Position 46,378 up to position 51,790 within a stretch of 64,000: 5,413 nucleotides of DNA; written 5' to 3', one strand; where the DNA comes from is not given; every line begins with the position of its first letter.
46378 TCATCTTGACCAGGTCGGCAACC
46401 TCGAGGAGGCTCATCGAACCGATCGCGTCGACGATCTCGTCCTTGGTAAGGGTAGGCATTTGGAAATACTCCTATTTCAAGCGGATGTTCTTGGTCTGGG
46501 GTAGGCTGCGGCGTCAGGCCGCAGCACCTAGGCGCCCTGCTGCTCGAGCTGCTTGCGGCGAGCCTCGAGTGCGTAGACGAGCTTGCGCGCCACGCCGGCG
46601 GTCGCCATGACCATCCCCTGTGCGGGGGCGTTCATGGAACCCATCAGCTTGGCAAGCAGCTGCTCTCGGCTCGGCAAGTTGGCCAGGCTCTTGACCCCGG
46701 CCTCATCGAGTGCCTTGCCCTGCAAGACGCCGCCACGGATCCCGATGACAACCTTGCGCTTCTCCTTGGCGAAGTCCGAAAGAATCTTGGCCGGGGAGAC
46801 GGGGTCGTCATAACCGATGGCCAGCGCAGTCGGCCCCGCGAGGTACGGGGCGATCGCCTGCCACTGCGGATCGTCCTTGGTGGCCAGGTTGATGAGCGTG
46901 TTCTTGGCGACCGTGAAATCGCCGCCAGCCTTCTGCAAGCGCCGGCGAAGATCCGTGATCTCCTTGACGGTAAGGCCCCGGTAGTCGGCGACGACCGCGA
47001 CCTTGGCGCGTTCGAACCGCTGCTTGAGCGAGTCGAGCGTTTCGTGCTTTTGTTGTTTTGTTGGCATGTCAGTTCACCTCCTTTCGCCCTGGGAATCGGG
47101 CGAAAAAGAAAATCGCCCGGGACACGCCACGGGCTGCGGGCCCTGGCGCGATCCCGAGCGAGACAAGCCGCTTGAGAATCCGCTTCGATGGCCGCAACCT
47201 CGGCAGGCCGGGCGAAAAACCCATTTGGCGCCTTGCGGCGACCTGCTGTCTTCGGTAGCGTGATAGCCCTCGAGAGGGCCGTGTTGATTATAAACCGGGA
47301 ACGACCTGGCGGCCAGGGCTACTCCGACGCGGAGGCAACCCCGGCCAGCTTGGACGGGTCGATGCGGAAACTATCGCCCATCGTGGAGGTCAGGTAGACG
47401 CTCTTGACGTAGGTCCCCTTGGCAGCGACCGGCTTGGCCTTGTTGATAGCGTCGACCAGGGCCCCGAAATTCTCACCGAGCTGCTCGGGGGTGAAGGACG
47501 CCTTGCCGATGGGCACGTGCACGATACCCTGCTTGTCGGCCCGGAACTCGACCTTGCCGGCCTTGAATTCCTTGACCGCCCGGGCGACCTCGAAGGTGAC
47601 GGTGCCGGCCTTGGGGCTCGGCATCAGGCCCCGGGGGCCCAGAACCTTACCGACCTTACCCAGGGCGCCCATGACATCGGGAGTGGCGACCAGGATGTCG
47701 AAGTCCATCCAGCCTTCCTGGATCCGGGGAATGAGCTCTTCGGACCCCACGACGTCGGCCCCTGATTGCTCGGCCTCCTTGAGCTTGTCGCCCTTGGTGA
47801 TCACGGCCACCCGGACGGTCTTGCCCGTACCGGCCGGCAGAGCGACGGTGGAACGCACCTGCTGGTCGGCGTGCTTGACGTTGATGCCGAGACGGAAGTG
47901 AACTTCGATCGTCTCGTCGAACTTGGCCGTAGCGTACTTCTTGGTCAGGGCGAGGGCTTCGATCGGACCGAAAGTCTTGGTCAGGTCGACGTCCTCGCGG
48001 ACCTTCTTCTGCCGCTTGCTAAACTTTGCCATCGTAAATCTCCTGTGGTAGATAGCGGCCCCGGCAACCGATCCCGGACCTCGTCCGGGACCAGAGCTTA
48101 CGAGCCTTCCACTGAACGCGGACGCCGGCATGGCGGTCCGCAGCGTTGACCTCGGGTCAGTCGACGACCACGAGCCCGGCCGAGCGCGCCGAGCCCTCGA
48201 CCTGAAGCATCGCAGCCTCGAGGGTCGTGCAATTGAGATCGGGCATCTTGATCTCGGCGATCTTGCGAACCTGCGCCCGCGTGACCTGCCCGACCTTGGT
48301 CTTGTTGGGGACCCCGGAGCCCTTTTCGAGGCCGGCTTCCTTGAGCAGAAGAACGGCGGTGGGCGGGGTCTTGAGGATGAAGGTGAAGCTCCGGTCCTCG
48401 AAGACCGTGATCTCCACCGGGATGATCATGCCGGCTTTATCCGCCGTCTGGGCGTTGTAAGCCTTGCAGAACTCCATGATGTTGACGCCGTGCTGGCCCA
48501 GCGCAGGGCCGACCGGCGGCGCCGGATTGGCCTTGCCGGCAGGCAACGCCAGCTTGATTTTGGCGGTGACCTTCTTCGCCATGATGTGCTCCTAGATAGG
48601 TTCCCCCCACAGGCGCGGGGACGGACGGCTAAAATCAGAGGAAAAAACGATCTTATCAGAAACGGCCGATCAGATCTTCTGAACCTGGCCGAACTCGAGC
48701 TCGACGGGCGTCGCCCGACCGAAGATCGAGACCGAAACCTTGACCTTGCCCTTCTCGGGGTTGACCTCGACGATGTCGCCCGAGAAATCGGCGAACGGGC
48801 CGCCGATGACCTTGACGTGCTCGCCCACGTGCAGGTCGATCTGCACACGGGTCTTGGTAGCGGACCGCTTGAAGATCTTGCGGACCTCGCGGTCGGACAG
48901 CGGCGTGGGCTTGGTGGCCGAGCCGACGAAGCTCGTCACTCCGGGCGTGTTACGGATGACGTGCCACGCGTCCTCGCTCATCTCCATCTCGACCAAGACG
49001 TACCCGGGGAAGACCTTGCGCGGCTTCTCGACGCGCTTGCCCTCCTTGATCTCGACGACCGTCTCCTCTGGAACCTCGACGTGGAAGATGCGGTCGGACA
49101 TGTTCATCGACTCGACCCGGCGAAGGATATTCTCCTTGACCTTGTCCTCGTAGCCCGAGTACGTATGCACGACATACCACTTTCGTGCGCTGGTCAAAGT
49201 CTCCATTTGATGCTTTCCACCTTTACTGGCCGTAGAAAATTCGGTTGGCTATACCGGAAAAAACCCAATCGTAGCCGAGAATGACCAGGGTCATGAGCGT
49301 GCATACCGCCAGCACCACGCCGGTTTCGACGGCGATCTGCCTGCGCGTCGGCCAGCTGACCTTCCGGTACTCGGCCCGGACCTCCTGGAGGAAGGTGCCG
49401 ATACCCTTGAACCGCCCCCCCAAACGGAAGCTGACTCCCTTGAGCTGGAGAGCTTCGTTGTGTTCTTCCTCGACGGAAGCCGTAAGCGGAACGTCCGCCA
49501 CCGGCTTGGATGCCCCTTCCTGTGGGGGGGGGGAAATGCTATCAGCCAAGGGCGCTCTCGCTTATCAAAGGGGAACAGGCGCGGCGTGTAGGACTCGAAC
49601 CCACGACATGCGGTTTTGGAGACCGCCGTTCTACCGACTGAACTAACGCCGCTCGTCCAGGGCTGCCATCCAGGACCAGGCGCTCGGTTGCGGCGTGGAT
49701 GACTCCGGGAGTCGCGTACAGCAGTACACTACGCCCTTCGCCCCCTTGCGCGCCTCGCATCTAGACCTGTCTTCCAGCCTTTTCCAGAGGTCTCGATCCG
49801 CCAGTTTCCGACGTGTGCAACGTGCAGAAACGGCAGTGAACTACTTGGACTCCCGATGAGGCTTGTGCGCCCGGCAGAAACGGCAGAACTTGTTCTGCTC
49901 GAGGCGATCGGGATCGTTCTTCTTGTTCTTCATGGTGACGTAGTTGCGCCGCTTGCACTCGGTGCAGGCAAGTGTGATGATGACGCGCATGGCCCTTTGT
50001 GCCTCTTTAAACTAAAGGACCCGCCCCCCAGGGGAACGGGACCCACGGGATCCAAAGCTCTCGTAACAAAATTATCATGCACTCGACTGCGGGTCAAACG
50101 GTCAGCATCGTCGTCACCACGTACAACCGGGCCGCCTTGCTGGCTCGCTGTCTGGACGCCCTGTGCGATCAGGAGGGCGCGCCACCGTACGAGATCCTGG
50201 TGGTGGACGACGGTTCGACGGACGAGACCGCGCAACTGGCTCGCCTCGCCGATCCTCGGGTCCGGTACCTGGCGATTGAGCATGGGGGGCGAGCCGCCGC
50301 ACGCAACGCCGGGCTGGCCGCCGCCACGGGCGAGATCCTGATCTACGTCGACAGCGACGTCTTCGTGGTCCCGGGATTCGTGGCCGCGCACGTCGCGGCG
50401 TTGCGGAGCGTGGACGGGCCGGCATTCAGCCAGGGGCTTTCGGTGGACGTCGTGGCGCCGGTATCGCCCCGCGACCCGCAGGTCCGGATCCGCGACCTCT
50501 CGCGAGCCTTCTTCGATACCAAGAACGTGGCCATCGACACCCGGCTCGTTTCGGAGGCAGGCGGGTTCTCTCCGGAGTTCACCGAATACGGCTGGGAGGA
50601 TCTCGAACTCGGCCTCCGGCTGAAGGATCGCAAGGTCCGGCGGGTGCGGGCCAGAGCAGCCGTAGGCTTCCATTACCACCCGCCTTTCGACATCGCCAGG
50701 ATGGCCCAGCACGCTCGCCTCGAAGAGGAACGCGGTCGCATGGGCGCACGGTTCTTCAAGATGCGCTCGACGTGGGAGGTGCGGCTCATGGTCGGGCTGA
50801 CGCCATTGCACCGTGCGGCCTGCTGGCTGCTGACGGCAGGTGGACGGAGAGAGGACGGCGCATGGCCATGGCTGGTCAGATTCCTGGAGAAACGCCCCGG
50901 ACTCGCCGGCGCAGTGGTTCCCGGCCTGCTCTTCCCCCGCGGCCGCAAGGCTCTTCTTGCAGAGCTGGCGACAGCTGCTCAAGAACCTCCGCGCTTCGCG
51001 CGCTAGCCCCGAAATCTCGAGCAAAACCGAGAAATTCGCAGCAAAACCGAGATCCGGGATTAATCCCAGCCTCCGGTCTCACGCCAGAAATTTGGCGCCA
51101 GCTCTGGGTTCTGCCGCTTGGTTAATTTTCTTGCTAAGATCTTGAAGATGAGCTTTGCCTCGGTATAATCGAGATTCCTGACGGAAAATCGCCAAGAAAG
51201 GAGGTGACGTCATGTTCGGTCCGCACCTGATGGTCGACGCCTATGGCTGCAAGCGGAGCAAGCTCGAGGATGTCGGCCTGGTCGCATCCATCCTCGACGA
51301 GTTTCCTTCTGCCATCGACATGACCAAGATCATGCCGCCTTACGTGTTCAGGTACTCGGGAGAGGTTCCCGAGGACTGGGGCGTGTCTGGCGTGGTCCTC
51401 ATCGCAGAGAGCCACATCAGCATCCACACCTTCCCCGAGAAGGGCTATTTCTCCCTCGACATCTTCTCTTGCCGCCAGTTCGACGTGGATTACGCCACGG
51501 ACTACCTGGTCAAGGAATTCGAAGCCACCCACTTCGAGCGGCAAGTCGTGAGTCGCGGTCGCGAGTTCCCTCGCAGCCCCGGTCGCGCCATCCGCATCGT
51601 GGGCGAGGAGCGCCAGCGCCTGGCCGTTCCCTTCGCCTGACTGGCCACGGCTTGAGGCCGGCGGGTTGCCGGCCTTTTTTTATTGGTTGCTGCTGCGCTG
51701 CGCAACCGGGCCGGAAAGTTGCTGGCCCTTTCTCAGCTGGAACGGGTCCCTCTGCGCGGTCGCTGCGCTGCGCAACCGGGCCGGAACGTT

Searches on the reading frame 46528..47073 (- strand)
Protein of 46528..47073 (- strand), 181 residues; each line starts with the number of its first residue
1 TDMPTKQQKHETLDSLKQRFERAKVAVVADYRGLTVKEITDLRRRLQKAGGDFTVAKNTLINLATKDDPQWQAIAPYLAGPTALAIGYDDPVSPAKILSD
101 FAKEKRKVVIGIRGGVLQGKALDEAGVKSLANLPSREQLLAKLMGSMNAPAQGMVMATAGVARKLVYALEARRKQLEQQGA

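Call 81: search_protein_families(library=pfam, proteins=[window:46528-47073:-], max_evalue=0.0001)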
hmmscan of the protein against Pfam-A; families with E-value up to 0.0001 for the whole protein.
window:46528-47073:- (181 aa): 1 family
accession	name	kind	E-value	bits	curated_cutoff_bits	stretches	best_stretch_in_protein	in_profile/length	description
PF00466.25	Ribosomal_L10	-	9.7e-30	103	22.8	1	5-103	2-100/100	Ribosomal protein L10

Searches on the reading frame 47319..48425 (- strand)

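Call 80: search_protein_families(library=pfam, proteins=[window:47319-48425:-], max_evalue=0.0001)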
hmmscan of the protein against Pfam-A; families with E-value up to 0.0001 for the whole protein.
window:47319-48425:- (368 aa): 1 family
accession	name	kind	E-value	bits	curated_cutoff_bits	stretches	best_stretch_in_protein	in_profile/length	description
PF00687.26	Ribosomal_L1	-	1.5e-69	234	32.2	1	162-350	2-197/198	Ribosomal protein L1p/L10e family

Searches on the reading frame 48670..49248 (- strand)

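Call 81: search_protein_families(library=pfam, proteins=[window:48670-49248:-], max_evalue=0.0001)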
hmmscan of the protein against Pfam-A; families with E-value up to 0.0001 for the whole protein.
window:48670-49248:- (192 aa): 2 families
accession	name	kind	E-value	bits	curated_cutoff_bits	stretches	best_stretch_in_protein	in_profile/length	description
PF02357.24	NusG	-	5.7e-33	113.7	22.2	1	23-125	2-92/93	Transcription termination factor nusG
PF00467.35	KOW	-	5.1e-08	32.9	22.3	1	141-171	1-31/32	KOW motif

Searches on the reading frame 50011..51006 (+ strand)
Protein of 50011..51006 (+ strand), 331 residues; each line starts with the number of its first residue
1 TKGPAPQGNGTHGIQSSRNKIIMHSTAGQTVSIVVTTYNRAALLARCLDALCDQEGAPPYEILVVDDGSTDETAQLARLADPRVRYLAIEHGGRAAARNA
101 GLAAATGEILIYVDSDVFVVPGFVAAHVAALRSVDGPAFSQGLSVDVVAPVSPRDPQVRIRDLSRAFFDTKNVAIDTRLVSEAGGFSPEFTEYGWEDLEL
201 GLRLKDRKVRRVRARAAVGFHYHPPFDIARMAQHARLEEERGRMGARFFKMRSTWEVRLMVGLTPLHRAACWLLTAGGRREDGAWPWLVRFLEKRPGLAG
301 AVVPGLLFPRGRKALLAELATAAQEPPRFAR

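Call 81: search_protein_families(library=pfam, proteins=[window:50011-51006:+], max_evalue=0.0001)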
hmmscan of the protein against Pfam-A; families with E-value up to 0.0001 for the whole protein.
window:50011-51006:+ (331 aa): 3 families
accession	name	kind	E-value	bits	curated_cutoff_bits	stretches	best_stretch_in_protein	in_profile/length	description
PF00535.33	Glycos_transf_2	-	4.2e-29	102.1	23.3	1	32-132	1-104/168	Glycosyl transferase family 2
PF13641.12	Glyco_tranf_2_3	-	7e-13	49.5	27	1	31-224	3-214/230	Glycosyltransferase like family 2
PF10111.15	Glyco_tranf_2_2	-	1.2e-08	35.2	27.3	1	59-127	29-102/276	Glycosyltransferase like family 2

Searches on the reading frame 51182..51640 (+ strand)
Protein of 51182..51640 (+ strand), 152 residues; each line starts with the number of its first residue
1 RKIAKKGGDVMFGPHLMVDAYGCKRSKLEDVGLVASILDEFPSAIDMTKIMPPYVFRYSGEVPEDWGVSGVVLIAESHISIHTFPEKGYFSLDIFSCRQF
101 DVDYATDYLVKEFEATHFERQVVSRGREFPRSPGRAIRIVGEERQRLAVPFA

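Call 81: search_protein_families(library=pfam, proteins=[window:51182-51640:+], max_evalue=0.0001)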
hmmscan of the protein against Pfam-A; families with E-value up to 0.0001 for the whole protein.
window:51182-51640:+ (152 aa): 1 family
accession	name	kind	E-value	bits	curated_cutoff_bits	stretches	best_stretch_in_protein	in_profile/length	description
PF02675.21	AdoMet_dc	-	7.5e-32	110.3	25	1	15-126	1-107/107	S-adenosylmethionine decarboxylase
